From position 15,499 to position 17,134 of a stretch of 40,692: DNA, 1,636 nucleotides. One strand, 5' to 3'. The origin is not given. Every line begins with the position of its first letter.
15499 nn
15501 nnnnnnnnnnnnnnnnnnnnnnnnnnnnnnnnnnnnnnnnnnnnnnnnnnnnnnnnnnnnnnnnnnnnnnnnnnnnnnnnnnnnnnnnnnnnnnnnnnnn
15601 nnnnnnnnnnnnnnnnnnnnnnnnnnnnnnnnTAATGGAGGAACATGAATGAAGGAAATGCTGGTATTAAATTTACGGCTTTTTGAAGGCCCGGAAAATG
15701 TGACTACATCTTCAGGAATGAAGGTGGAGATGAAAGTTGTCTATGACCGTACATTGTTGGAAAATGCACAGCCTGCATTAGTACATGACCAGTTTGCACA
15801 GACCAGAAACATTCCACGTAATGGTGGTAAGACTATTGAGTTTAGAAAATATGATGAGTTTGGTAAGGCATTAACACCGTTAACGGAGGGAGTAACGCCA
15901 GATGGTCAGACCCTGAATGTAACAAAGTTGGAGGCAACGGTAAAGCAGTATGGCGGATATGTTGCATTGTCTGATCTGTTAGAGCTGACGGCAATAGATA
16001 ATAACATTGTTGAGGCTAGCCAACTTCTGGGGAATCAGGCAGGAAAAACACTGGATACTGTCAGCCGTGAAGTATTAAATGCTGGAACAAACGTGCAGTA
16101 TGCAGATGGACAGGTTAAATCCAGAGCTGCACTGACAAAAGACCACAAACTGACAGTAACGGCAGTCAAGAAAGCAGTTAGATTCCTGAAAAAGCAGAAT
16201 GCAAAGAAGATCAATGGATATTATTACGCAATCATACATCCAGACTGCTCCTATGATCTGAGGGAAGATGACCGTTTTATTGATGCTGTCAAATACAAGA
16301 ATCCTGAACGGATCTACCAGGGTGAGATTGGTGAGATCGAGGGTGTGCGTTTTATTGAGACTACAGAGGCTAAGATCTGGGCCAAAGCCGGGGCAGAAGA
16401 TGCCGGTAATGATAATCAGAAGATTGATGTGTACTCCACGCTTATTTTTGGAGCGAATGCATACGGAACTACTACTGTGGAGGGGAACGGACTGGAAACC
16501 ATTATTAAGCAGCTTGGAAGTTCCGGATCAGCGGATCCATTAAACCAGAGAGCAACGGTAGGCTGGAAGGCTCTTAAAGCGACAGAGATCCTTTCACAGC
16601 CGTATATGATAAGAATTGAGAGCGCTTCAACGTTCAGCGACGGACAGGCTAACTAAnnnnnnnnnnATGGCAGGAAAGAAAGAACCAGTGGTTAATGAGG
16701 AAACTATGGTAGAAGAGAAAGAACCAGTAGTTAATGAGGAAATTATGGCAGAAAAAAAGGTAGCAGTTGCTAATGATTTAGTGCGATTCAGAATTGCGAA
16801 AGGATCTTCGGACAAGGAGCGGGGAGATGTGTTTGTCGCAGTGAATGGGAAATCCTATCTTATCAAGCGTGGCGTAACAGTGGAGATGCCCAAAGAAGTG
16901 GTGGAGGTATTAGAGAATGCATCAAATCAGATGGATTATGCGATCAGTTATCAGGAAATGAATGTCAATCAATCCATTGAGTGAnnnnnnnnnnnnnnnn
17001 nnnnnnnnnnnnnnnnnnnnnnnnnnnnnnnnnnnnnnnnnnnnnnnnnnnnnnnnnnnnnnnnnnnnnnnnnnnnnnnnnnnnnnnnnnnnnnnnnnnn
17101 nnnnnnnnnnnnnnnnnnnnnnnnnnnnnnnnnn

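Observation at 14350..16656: Prp-type protease encoded just upstream of scaffold and capsid genes that both start with an L27-like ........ leader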

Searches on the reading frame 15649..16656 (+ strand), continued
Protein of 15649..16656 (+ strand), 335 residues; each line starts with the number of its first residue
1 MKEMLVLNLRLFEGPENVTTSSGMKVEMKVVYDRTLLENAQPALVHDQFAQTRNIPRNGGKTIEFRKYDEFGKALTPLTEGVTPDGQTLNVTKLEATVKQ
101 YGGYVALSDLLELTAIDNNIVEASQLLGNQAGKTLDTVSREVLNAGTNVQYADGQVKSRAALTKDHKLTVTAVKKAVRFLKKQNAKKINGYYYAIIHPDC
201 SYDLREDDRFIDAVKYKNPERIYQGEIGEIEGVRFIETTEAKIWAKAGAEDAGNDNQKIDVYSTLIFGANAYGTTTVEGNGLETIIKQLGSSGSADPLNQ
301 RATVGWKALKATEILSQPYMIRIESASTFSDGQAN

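Call 77: get_annotated_region(hit=H57, flank=3500)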
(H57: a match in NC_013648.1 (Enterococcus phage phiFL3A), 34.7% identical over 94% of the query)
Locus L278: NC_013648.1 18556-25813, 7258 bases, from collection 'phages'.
description: Enterococcus phage phiFL3A, complete genome.
organism: Enterococcus phage phiFL3A (NCBI taxid 673837)
taxonomy: Viruses; Duplodnaviria; Heunggongvirae; Uroviricota; Caudoviricetes; Phifelvirus; Phifelvirus FL3
host: Enterococcus faecalis; source: -; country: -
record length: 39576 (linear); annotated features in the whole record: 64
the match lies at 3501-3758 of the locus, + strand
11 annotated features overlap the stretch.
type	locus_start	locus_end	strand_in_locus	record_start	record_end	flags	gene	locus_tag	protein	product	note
CDS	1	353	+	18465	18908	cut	gp40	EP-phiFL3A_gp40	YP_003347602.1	terminase small subunit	domain COG5484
CDS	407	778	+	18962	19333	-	gp41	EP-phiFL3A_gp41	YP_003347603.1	terminase small subunit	domain phage_terminase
CDS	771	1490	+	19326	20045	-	gp42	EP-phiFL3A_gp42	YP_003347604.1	terminase large subunit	domain terminase_3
CDS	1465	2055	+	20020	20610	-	gp43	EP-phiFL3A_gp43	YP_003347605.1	terminase large subunit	domain terminase_3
CDS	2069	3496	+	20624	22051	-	gp44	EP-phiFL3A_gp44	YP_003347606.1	portal protein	domain Portal_SPP1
CDS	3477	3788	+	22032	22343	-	gp45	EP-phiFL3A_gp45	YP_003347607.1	peptidase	domain DUF464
CDS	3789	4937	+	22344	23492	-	gp46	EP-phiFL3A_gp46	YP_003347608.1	minor head protein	domain phage_Mu_F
CDS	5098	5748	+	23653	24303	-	gp47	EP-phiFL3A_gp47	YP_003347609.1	head scaffolding protein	-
CDS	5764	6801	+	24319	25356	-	gp48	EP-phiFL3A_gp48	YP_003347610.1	major head protein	-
CDS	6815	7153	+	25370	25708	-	gp49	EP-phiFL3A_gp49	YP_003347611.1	head-tail adaptor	domain DUF2472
CDS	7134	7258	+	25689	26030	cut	gp50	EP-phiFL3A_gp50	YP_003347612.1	hypothetical protein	-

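Call 78: get_annotated_region(hit=H67, flank=3500)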
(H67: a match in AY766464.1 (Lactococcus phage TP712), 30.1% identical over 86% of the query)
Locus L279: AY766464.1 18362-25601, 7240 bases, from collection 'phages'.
description: Lactococcus phage TP712, complete sequence.
organism: Lactococcus phage TP712 (NCBI taxid 314021)
taxonomy: Viruses; Duplodnaviria; Heunggongvirae; Uroviricota; Caudoviricetes
host: -; source: -; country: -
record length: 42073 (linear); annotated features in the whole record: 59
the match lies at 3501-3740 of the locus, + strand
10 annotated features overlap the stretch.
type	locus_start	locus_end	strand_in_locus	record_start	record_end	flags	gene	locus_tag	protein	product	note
CDS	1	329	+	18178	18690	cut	-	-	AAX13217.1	TerS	terminase small subunit; putative; orf33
CDS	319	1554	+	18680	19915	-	-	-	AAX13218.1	TerL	terminase large subunit; putative; orf34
CDS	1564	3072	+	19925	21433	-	-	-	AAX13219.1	unknown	putative; orf35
CDS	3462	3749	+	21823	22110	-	-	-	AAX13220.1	unknown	putative; orf36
CDS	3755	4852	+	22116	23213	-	-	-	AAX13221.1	unknown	putative; orf37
CDS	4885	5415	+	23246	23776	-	-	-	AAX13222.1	unknown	putative; orf38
CDS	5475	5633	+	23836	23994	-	-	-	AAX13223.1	unknown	putative; orf39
CDS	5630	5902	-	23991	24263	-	-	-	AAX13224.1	unknown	putative; orf40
CDS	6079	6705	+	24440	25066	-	-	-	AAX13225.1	unknown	putative; orf41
CDS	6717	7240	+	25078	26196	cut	-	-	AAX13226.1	unknown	putative; orf42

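Call 79: get_annotated_region(hit=H60, flank=4000)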
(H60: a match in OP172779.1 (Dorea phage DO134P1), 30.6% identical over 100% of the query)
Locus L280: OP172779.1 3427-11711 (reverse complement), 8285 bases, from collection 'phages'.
description: Dorea phage DO134P1, complete genome.
organism: Dorea phage DO134P1 (NCBI taxid 2968629)
taxonomy: Viruses; Duplodnaviria; Heunggongvirae; Uroviricota; Caudoviricetes
host: Dorea sp. 000433215 DA134; source: municipal sewage; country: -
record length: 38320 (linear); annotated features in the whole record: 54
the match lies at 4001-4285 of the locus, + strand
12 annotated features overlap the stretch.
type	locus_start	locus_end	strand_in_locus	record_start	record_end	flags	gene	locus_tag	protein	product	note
CDS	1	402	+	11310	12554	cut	-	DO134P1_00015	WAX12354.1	terminase large subunit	terminase, large subunit gp2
CDS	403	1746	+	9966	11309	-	-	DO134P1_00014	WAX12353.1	hypothetical protein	-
CDS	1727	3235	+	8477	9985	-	-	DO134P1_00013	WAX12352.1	hypothetical protein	-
CDS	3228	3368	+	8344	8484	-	-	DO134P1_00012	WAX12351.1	hypothetical protein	-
CDS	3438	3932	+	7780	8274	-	-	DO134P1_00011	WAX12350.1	hypothetical protein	-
CDS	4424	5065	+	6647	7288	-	-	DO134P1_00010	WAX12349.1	hypothetical protein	-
CDS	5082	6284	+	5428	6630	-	-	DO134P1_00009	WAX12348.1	hypothetical protein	-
CDS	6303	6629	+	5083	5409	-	-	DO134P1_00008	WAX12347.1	hypothetical protein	-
CDS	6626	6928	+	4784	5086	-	-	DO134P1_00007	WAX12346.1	hypothetical protein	-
CDS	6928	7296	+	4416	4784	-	-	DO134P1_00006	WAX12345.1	hypothetical protein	-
CDS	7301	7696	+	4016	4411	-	-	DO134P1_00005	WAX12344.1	hypothetical protein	-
CDS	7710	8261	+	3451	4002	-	-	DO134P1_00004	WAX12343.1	putative tail protein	-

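Call 90: search_solved_structures(query=window:15649-16656:+, max_evalue=0.01)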
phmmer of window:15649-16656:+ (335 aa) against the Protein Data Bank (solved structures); distinct sequences matched with E-value up to 0.01: 3.
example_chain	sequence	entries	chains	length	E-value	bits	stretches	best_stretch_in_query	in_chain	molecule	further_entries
9d82_A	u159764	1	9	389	1.6e-05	27.8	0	207-281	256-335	B2 Capsid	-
9e99_A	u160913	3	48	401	0.00053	22.8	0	202-275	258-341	Major capsid protein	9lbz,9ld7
9d7z_A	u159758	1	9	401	0.0015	21.3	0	201-282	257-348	Major capsid protein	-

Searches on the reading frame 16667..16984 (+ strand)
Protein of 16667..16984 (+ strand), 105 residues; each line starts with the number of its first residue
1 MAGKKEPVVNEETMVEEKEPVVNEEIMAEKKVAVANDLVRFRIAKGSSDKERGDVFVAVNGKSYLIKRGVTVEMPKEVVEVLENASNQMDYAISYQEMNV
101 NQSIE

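Call 6: search_protein_families(library=pfam, proteins=[window:16667-16984:+], max_evalue=0.01)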
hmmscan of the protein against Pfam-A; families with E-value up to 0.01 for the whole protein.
window:16667-16984:+ (105 aa): 0 families

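Call 7: search_protein_families(library=phrogs, proteins=[window:16667-16984:+], max_evalue=0.001)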
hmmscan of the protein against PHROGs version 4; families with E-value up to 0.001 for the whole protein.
window:16667-16984:+ (105 aa): 1 family
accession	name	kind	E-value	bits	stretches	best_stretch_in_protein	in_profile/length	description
phrog_15239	-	unknown function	7.3e-19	68.5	1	26-103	12-88/96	-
